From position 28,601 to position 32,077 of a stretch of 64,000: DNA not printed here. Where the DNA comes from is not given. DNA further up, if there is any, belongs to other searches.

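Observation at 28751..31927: Permease fused to a CRTAC1-like FG-GAP/ASPIC domain, inserted antisense in the middle of a Dpp/Opp-type ABC operon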

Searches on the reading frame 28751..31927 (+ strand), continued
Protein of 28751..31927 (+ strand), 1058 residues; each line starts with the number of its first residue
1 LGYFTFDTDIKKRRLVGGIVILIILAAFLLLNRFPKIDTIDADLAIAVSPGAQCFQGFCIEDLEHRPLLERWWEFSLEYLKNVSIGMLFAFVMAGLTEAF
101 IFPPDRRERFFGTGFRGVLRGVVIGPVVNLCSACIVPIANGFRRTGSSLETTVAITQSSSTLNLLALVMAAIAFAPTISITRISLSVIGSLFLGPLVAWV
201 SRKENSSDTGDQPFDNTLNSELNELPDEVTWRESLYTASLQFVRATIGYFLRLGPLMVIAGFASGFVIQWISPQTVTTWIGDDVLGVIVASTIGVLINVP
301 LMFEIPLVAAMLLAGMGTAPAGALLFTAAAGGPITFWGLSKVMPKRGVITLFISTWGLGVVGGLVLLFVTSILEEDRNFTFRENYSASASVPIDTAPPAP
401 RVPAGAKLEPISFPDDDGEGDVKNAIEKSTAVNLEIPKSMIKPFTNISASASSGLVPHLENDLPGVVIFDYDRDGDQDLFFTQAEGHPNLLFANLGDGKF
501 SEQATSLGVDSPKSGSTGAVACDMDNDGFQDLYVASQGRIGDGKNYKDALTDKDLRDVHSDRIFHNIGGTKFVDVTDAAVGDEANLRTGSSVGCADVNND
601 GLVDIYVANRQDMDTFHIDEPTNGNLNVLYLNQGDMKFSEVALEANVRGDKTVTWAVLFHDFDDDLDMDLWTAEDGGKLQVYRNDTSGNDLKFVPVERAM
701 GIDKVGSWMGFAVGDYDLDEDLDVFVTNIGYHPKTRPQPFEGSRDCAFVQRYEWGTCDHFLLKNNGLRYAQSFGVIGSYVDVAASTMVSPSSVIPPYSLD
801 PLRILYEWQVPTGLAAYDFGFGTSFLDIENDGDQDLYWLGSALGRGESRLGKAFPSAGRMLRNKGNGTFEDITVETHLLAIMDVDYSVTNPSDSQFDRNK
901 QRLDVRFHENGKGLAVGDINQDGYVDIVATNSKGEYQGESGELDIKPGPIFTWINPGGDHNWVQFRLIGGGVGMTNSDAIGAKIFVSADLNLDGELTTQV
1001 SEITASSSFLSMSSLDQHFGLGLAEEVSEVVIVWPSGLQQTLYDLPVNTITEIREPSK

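Call 10: find_related_loci(query=window:28751-31927:+, collection=genome_contigs, flank=10000)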
Query window:28751-31927:+ (1058 aa) in genome_contigs; peptide patterns used: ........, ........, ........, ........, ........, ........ (x = any residue, [..] = any of these).
49 stretches matched a pattern; 10 encode a relative of the query (tblastn E <= 1e-3); 10 distinct loci.
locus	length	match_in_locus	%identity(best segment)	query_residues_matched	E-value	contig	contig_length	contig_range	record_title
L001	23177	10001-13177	63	3-1057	0e+0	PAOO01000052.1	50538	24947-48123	MAG: Chloroflexota bacterium isolate SAT213 166097, whole genome shotgun sequence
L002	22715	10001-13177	65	3-1057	0e+0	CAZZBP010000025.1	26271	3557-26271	MAG TPA_asm: uncultured Dehalococcoidia bacterium isolate SRP092796_co3_881 genome assembly, contig: NODE_2857_length_26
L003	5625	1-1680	94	499-1058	0e+0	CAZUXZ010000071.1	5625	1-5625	MAG TPA_asm: uncultured Rhizobiaceae bacterium isolate SRP092796_co1_574 genome assembly, contig: k141_3494352, whole ge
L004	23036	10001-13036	42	12-1058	0e+0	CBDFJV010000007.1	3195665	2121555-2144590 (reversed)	MAG: Dehalococcoidia bacterium isolate eb1c3f79-3afa-4cb5-ba0e-5793d67ed66f genome assembly, contig: contig_7, whole gen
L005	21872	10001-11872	56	441-1057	0e+0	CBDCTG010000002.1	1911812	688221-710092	MAG: Dehalococcoidia bacterium isolate 4ff42160-3ad2-402c-a149-9455d4d66828 genome assembly, contig: contig_2, whole gen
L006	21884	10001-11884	55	441-1057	0e+0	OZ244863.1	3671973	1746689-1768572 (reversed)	MAG: Dehalococcoidia bacterium isolate 3ac3ff71-9198-4354-86db-d96921461c44 genome assembly, chromosome: 1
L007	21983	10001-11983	44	436-1058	8e-160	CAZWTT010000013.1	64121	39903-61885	MAG TPA_asm: uncultured Dehalococcoidia bacterium isolate SRP308112_co1_417 genome assembly, contig: NODE_379_length_641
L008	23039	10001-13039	42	10-1058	0e+0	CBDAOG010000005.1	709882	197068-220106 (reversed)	MAG: Dehalococcoidia bacterium isolate 0aa05121-dee9-464a-b52f-06bcf9350706 genome assembly, contig: contig_5, whole gen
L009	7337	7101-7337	96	1-79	2e-44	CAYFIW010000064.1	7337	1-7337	MAG TPA_asm: uncultured Dehalococcoidia bacterium isolate ERP001736_co2_349 genome assembly, contig: NODE_5653_length_73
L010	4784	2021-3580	26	465-1049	2e-31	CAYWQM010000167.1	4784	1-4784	MAG TPA_asm: uncultured Lentisphaerales bacterium isolate SRP092796_co3_879 genome assembly, contig: NODE_48738_length_4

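Call 14: search_protein_families(library=pfam, proteins=[L006:8777-9670:+, L006:9680-11896:+, L006:12268-13605:-, L006:7681-8448:-, L004:9980-13039:+, L004:8603-9874:+, L004:7741-8499:+, L004:6706-7731:+, L004:13567-14955:+, L004:4826-6502:+], max_evalue=0.001)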
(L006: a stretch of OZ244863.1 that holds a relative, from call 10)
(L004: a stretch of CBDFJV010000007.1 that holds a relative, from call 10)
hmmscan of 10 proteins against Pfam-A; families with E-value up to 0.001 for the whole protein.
L006:8777-9670:+ (297 aa): 0 families

L006:9680-11896:+ (738 aa): 3 families
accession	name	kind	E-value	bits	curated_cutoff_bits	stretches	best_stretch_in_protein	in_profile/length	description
PF13517.12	FG-GAP_3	-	5.7e-36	123.4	26.9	4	136-199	1-60/61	FG-GAP-like repeat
PF07593.17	UnbV_ASPIC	-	3.9e-20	71.9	23.4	1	658-729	1-67/68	ASPIC and UnbV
PF01839.29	FG-GAP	-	3.7e-06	27.1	22.1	0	184-204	4-24/37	FG-GAP repeat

L006:12268-13605:- (445 aa): 2 families
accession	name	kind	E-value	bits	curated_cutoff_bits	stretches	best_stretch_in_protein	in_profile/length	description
PF07690.21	MFS_1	-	2e-45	155.7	33.4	2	33-306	4-266/347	Major Facilitator Superfamily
PF12832.13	MFS_1_like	-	7.3e-07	29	25.2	1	54-395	29-366/373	MFS_1 like family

L006:7681-8448:- (255 aa): 2 families
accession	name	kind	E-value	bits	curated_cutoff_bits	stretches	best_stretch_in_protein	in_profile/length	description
PF00378.25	ECH_1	-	8.6e-50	169.8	27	1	11-254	5-250/251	Enoyl-CoA hydratase/isomerase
PF16113.10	ECH_2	-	5.8e-28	98.8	27.2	1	13-192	2-186/335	Enoyl-CoA hydratase/isomerase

L004:9980-13039:+ (1019 aa): 3 families
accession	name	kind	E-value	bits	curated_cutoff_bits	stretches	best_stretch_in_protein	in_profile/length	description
PF13517.12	FG-GAP_3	-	7.4e-38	129.4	26.9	4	622-687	1-61/61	FG-GAP-like repeat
PF07593.17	UnbV_ASPIC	-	3.6e-17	62.4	23.4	1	942-1011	1-66/68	ASPIC and UnbV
PF01839.29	FG-GAP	-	3e-11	43.4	22.1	1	474-493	3-22/37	FG-GAP repeat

L004:8603-9874:+ (423 aa): 5 families
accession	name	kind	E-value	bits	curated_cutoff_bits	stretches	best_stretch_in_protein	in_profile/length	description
PF01071.24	GARS_A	-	4e-71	239.3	27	1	101-296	1-194/194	Phosphoribosylglycinamide synthetase, ATP-grasp (A) domain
PF02844.21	GARS_N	-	1.6e-38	131.9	29.5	1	1-100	1-100/100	Phosphoribosylglycinamide synthetase, N domain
PF02843.22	GARS_C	-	1.8e-27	96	34.8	1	332-420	2-90/92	Phosphoribosylglycinamide synthetase, C domain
PF02786.22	CPSase_L_D2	-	8.5e-07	29.1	19.8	1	104-191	3-92/211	Carbamoyl-phosphate synthase L chain, ATP binding domain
PF13535.11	ATP-grasp_4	-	0.00026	21.1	27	1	138-205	3-80/160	ATP-grasp domain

L004:7741-8499:+ (252 aa): 2 families
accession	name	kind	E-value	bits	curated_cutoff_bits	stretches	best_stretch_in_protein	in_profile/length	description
PF01061.29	ABC2_membrane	-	1.2e-15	58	26.9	1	6-216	4-210/211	ABC-2 type transporter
PF12698.13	ABC2_membrane_3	-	1.6e-12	47.7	31.6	1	52-244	157-346/347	ABC-2 family transporter protein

L004:6706-7731:+ (341 aa): 5 families
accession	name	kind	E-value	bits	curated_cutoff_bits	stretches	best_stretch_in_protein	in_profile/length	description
PF00005.33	ABC_tran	-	6e-31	108.3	25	1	25-167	3-137/137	ABC transporter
PF13304.12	AAA_21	-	1.5e-12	48.6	27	1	75-196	170-298/304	AAA domain, putative AbiEii toxin, Type IV TA system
PF13732.12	DrrA1-3_C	-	4.4e-12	47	27.4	1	220-313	1-80/81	ATP-binding protein DrrA1-3-like, C-terminal domain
PF02463.25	SMC_N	-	0.00026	20.9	40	0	155-205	157-209/220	RecF/RecN/SMC N terminal domain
PF02702.23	KdpD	-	0.00044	20.2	26.1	0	115-216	44-145/210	Osmosensitive K+ channel His kinase sensor domain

L004:13567-14955:+ (462 aa): 2 families
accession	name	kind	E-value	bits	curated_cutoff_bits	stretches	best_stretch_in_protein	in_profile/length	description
PF00206.25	Lyase_1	-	1e-54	186.6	27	1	39-317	7-312/312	Lyase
PF10397.14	ADSL_C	-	4.4e-24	85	32.7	1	381-459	1-79/79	Adenylosuccinate lyase C-terminus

L004:4826-6502:+ (558 aa): 7 families
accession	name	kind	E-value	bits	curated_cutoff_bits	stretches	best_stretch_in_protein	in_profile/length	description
PF00117.34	GATase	-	3e-44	151.4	22.8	1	52-233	1-189/190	Glutamine amidotransferase class-I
PF00958.27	GMP_synt_C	-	1.3e-43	147.4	27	1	466-557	1-92/92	GMP synthase C terminal domain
PF07722.19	Peptidase_C26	-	3.3e-07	30.7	20.5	1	117-216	102-219/219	Peptidase C26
PF02540.23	NAD_synthase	-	4.3e-06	26.5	21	1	249-324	7-82/242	NAD synthase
PF03054.22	tRNA_Me_trans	-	2.2e-05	24.7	20.6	1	262-298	2-37/202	tRNA methyl transferase HUP domain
PF06508.19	QueC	-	0.00021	21.3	22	0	263-324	2-61/210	Queuosine biosynthesis protein QueC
PF02568.20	ThiI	-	0.00043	20.4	20.5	1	260-311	3-53/197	Thiamine biosynthesis protein (ThiI)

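Call 24: search_solved_structures(query=window:28751-31927:+, max_evalue=0.001)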
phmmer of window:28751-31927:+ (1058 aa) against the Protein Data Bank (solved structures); distinct sequences matched with E-value up to 0.001: 1.
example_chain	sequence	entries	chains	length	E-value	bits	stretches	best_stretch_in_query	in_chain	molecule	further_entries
9etn_A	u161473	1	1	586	4.1e-10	41.4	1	478-533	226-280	Cartilage acidic protein 1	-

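Call 25: find_encoding_contigs(protein=P0007, flank=8000, max_places=2)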
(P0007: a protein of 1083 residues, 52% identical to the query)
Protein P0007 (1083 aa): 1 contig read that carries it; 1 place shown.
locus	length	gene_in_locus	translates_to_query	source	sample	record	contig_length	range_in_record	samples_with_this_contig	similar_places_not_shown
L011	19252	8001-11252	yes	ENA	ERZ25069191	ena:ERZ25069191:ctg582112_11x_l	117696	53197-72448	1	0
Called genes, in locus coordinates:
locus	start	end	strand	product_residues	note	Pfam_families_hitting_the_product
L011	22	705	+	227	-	PF02811:PHP, PF13263:PHP_C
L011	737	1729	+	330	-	PF00005:ABC_tran, PF13304:AAA_21 (weak), PF08352:oligo_HPY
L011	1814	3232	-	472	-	-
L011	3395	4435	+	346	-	PF08450:SGL (faint), PF25021:TEN_NHL (weak), PF01436:NHL (weak)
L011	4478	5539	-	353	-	PF01073:3Beta_HSD, PF01370:Epimerase, PF05368:NmrA, PF07993:NAD_binding_4, PF13460:NAD_binding_10, PF16363:GDP_Man_Dehyd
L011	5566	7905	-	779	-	PF01055:Glyco_hydro_31_2nd, PF21365:Glyco_hydro_31_3rd, PF17137:DUF5110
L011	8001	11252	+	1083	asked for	PF03773:ArsP_1, PF01839:FG-GAP (faint), PF13517:FG-GAP_3, PF07593:UnbV_ASPIC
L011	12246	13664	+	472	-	PF11611:DUF4352 (weak)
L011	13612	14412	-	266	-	PF04402:SIMPL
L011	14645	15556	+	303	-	PF03631:Virul_fac_BrkB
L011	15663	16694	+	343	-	PF00089:Trypsin, PF13365:Trypsin_2, PF13180:PDZ_2, PF17820:PDZ_6 (weak)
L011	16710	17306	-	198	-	PF01209:Ubie_methyltran, PF13847:Methyltransf_31, PF08241:Methyltransf_11, PF13649:Methyltransf_25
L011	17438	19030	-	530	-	PF03853:YjeF_N, PF01256:Carb_kinase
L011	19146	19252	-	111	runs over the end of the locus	PF01648:ACPS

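Call 26: find_encoding_contigs(protein=P0018, flank=8000, max_places=1)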
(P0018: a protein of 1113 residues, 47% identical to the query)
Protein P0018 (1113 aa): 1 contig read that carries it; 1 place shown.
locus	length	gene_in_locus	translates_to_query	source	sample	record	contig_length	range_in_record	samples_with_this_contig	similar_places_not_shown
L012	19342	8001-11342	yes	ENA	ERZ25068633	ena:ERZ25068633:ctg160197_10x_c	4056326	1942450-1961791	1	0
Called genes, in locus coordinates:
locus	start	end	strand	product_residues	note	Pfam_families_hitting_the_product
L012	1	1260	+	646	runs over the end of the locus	PF00496:SBP_bac_5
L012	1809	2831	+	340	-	-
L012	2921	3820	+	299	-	PF00528:BPD_transp_1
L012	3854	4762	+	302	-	PF00528:BPD_transp_1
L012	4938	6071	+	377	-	PF02746:MR_MLE_N, PF13378:MR_MLE_C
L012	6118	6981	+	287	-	PF08450:SGL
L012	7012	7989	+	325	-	-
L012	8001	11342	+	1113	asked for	PF01839:FG-GAP (faint), PF03773:ArsP_1, PF13517:FG-GAP_3, PF07593:UnbV_ASPIC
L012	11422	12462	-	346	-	PF06739:SBBP (faint), PF08450:SGL (faint), PF25021:TEN_NHL (faint), PF13449:Phytase-like (faint), PF24684:Vgb_lyase, PF01436:NHL, PF17170:DUF5128, PF01436:NHL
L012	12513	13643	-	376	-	PF07394:DUF1501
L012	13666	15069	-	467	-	PF08811:DUF1800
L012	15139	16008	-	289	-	PF05721:PhyH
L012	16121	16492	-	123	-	PF13474:SnoaL_3 (weak), PF14534:DUF4440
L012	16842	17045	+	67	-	-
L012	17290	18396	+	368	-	PF01545:Cation_efflux, PF16916:ZT_dimer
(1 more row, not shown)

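Call 27: find_encoding_contigs(protein=P0044, flank=8000, max_places=1)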
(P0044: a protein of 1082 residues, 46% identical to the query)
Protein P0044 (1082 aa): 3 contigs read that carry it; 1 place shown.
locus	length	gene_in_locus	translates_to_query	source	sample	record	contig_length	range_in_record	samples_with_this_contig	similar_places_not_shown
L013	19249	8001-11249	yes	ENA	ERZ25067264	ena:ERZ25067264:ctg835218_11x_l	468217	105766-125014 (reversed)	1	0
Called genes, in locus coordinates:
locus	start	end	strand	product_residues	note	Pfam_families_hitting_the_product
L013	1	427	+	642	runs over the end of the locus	PF02129:Peptidase_S15, PF08530:PepX_C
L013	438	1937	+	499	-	-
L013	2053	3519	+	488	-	-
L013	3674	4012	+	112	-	-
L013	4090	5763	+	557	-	-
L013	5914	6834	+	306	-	PF19300:BPD_transp_1_N, PF00528:BPD_transp_1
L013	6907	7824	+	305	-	PF12911:OppC_N (weak), PF00528:BPD_transp_1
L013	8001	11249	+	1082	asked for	PF03773:ArsP_1, PF01839:FG-GAP (faint), PF13517:FG-GAP_3, PF07593:UnbV_ASPIC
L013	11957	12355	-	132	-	PF01609:DDE_Tnp_1, PF13586:DDE_Tnp_1_2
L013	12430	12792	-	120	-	PF13340:DUF4096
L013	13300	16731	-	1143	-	PF28399:Ig_CLSTN (faint), PF16709:SCAB-Ig (faint), PF00028:Cadherin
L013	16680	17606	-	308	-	PF00028:Cadherin (faint)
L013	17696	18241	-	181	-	-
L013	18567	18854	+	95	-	PF24696:UGSC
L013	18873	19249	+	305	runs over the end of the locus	PF24696:UGSC (weak)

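Call 28: find_encoding_contigs(protein=P0103, flank=8000, max_places=1)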
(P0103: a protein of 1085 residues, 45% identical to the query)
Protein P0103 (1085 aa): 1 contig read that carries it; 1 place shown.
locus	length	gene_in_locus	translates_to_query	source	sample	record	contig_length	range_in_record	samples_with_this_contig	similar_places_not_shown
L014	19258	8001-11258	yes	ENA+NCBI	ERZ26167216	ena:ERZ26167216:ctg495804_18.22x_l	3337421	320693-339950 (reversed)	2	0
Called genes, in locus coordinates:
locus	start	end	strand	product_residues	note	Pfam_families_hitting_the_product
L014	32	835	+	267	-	PF01061:ABC2_membrane, PF12698:ABC2_membrane_3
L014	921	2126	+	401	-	PF13527:Acetyltransf_9, PF17668:Acetyltransf_17, PF13530:SCP2_2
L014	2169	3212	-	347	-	PF01370:Epimerase, PF13460:NAD_binding_10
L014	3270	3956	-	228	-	PF00528:BPD_transp_1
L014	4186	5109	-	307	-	PF00528:BPD_transp_1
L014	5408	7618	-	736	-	PF00496:SBP_bac_5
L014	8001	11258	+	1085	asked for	PF03773:ArsP_1, PF01839:FG-GAP (faint), PF13517:FG-GAP_3, PF07593:UnbV_ASPIC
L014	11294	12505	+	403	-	PF00583:Acetyltransf_1 (faint), PF13527:Acetyltransf_9, PF17668:Acetyltransf_17, PF13530:SCP2_2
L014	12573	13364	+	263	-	PF00106:adh_short, PF08659:KR, PF13561:adh_short_C2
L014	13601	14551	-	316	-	PF05598:DUF772, PF01609:DDE_Tnp_1, PF13612:DDE_Tnp_1_3 (weak)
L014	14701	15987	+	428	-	PF07690:MFS_1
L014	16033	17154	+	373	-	PF01266:DAO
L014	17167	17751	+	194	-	PF13302:Acetyltransf_3 (weak), PF00583:Acetyltransf_1, PF13508:Acetyltransf_7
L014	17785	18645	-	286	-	-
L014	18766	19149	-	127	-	PF01451:LMWPc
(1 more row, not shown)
